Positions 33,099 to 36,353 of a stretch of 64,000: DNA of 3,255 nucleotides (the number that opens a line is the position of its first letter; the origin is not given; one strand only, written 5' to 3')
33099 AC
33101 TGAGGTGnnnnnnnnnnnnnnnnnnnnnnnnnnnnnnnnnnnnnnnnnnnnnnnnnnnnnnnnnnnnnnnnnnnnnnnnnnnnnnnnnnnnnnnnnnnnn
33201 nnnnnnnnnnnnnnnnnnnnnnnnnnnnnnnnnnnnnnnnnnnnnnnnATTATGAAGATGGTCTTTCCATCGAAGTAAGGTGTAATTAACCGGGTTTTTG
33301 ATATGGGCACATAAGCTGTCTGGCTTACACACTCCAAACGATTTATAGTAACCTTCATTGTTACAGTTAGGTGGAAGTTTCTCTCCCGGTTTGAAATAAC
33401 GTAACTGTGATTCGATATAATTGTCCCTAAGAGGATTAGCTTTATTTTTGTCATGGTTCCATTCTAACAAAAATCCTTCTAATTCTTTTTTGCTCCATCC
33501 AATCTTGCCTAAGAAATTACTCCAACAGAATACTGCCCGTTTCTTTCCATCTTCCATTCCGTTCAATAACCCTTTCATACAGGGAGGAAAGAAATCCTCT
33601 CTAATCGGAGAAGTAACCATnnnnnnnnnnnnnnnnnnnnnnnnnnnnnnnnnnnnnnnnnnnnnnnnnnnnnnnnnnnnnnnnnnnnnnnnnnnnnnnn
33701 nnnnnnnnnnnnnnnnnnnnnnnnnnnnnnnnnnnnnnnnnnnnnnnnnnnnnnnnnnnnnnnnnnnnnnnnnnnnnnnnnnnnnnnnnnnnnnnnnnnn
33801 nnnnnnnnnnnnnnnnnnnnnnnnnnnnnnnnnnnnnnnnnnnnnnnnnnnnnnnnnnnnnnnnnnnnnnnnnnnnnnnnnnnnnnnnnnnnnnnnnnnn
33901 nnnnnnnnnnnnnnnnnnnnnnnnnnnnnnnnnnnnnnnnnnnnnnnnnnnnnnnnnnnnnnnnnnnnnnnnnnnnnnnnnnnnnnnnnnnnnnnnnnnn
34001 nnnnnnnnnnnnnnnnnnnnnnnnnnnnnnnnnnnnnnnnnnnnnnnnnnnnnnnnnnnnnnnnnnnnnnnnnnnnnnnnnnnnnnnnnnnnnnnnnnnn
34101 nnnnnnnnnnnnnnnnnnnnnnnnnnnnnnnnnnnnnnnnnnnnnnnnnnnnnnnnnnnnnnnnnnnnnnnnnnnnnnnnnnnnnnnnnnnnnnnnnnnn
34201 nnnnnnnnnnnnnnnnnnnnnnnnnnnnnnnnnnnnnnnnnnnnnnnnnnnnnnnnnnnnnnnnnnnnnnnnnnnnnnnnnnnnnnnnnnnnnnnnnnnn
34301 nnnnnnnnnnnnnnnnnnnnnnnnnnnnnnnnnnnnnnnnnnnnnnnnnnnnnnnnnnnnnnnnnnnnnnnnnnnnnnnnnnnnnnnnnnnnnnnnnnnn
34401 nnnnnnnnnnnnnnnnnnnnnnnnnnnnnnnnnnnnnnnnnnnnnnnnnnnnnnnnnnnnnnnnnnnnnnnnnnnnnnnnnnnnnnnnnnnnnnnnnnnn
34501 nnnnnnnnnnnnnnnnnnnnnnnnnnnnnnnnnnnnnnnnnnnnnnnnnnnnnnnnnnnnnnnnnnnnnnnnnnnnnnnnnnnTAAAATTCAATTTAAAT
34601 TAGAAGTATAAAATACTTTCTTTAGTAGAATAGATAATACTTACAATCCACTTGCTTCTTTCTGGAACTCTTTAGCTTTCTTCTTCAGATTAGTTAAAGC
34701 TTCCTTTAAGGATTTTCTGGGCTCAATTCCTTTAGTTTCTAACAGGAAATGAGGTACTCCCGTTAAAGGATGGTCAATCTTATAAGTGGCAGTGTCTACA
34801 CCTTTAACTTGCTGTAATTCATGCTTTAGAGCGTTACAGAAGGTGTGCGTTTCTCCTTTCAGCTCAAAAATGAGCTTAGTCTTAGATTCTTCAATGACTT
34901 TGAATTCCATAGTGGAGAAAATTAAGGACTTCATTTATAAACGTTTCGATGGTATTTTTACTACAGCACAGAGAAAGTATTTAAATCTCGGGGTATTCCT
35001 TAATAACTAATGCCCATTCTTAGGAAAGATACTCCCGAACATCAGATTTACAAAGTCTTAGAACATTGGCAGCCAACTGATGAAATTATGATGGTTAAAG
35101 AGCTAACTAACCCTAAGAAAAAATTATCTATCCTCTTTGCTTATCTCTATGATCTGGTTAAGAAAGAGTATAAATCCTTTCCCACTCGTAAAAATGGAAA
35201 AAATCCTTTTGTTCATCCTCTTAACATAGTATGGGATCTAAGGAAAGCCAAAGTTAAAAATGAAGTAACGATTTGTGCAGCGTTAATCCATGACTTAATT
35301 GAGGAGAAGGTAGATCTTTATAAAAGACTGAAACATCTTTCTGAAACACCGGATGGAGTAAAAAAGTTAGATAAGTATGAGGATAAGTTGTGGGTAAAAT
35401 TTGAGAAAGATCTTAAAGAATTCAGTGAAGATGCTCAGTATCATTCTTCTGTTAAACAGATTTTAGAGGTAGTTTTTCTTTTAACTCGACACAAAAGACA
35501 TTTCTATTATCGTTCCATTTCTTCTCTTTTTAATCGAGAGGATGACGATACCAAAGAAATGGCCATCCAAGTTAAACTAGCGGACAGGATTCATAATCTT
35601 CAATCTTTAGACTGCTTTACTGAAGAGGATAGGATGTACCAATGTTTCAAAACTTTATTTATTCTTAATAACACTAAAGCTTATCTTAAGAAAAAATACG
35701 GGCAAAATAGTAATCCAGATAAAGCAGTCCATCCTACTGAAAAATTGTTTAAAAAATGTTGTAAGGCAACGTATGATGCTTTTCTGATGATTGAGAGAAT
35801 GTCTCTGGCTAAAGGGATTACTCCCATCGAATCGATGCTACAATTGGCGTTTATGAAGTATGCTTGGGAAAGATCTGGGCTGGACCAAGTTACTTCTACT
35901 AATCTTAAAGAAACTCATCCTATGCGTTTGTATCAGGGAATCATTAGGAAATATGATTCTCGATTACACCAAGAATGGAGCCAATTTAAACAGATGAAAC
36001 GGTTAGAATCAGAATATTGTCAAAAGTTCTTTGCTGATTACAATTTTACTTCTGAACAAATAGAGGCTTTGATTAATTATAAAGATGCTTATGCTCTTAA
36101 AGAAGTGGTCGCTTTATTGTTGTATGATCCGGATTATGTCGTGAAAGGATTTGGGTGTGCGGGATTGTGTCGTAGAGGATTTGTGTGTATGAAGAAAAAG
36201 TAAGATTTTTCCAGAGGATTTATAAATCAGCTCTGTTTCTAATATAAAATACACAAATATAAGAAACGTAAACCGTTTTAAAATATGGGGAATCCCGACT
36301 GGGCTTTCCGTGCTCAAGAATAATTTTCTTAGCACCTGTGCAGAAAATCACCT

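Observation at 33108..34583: Single-polypeptide primase: PriS catalytic domain fused to PriL-CTD-like Fe-S domain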

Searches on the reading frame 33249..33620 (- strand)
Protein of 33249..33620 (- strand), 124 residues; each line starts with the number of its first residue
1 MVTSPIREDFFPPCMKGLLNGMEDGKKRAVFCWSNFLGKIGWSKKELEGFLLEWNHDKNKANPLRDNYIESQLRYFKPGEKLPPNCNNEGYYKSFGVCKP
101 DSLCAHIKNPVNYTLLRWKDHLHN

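Call 38: predict_structure(alignment_id=A2)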
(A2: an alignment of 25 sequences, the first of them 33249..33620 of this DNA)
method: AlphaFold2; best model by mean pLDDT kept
length: 124 residues; sequences in the alignment: 25
mean_pLDDT: 84.6   pTM: 0.79
mean pLDDT of the five models: 84.6, 83.2, 81.4, 80.7, 78.5
residues with pLDDT >= 90: 47; 70-90: 64; 50-70: 10; < 50: 3
segments of 3 or more residues with pLDDT < 50: 1-3
pLDDT, mean of each block of 10 residues (from residue 1): 68 89 88 91 91 94 94 88 73 70 78 90 89
secondary structure, 60 per line:
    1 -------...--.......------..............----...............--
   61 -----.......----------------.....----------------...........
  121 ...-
elements in order: H13-19 H26-39 H44-58 H66-72 H89-93 H110-123

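Call 41: fold_search(model_id=the predicted structure, library=pdb)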
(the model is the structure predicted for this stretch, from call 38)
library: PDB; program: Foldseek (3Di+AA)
matches with E <= 10: 54; with E <= 0.001: 0
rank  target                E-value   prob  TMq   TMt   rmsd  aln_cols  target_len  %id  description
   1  5of3_F                2.3e-01  0.93  0.52  0.63   6.8       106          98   18  Crystal structure of the heterotrimeric PriSLX primase from S. solfataricus. (released 2017-11-29)
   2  5f0q_A                3.7e-01  0.51  0.39  0.28   6.6       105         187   19  Crystal structure of C-terminal domain of the human DNA primase large subunit with bound DNA template/RNA primer (released 2016-03-23)
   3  4wyh                  4.0e-01  0.87  0.52  0.63   7.2       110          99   16  Crystal structure of PriX from the hyperthermophilic archaeon Sulfolobus solfataricus (released 2015-06-24)
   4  7tl3                  4.7e-01  0.54  0.50  0.36   7.0       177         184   15  Crystal Structure of Yeast p58C Multi-Tyrosine Mutant 5YF431 (released 2022-06-29)
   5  3lgb_A                5.0e-01  0.60  0.52  0.38   7.6       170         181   15  Crystal Structure of the Fe-S Domain of the yeast DNA primase (released 2010-04-21)
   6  6du0                  5.7e-01  0.30  0.42  0.31   8.5       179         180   15  Crystal structure of eukaryotic DNA primase large subunit iron-sulfur cluster domain Y395L mutant (released 2018-12-12)
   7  5of3_C                6.0e-01  0.84  0.54  0.62   6.5       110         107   15  Crystal structure of the heterotrimeric PriSLX primase from S. solfataricus. (released 2017-11-29)
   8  3lgb_B                6.0e-01  0.47  0.41  0.29   5.5        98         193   20  Crystal Structure of the Fe-S Domain of the yeast DNA primase (released 2010-04-21)
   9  6di2                  6.4e-01  0.51  0.51  0.37   6.9       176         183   15  Crystal structure of eukaryotic DNA primase large subunit iron-sulfur cluster domain Y397L mutant (released 2018-12-12)
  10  6di6                  8.1e-01  0.38  0.49  0.35   7.1       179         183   16  Crystal structure of eukaryotic DNA primase large subunit iron-sulfur cluster domain (released 2018-12-12)
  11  6dtv                  1.3e+00  0.20  0.43  0.31   8.5       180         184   13  Crystal structure of eukaryotic DNA primase large subunit iron-sulfur cluster domain Y395F mutant (released 2018-12-12)
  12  8fod_B                1.5e+00  0.20  0.45  0.18   8.3       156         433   17  Cryo-EM structure of S. cerevisiae DNA polymerase alpha-primase complex in Apo state conformation II (released 2023-05-31)
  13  3wcy_I                1.5e+00  0.07  0.28  0.23  11.9       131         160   12  Murine Ifnar1 in complex with interferon-beta (released 2013-07-24)
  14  8fok_B                1.8e+00  0.21  0.40  0.14   6.0       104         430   20  Cryo-EM structure of S. cerevisiae DNA polymerase alpha-primase complex in the DNA elongation state (released 2023-05-31)
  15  8g9l_B                2.3e+00  0.08  0.37  0.27   9.4       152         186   18  DNA initiation subcomplex of Xenopus laevis DNA polymerase alpha-primase (released 2023-04-12)
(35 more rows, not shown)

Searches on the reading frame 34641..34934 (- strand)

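Call 9: search_protein_families(library=pfam, proteins=[window:34641-34934:-], max_evalue=0.001)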
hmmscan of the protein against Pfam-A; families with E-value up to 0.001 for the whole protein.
window:34641-34934:- (97 aa): 2 families
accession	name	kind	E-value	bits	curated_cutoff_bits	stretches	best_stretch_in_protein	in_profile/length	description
PF13656.11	RNA_pol_L_2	-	1.1e-20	73.5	27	1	21-92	2-74/75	RNA polymerase Rpb3/Rpb11 dimerisation domain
PF01193.29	RNA_pol_L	-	2.8e-06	27.4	24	1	23-86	2-73/74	RNA polymerase Rpb3/Rpb11 dimerisation domain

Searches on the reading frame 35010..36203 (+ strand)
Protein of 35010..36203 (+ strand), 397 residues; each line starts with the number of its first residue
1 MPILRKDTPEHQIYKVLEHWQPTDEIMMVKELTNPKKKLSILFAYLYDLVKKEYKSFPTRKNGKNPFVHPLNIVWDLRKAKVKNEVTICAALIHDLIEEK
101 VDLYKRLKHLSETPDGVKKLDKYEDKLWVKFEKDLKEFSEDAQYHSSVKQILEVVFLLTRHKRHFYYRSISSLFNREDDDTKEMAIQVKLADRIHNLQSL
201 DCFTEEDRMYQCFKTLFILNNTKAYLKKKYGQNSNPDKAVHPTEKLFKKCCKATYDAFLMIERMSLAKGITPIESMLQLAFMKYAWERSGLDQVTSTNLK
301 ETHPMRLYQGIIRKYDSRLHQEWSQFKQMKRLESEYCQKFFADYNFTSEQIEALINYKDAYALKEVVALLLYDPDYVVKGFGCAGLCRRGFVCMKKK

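Call 9: search_protein_families(library=pfam, proteins=[window:35010-36203:+], max_evalue=0.001)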
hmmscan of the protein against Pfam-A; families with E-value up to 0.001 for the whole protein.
window:35010-36203:+ (397 aa): 2 families
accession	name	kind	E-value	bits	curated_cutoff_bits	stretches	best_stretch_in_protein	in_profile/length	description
PF01966.28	HD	-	0.00027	21.6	22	1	82-196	22-115/116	HD domain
PF13328.12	HD_4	-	0.00039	20.6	27.2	0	58-101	12-54/156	HD domain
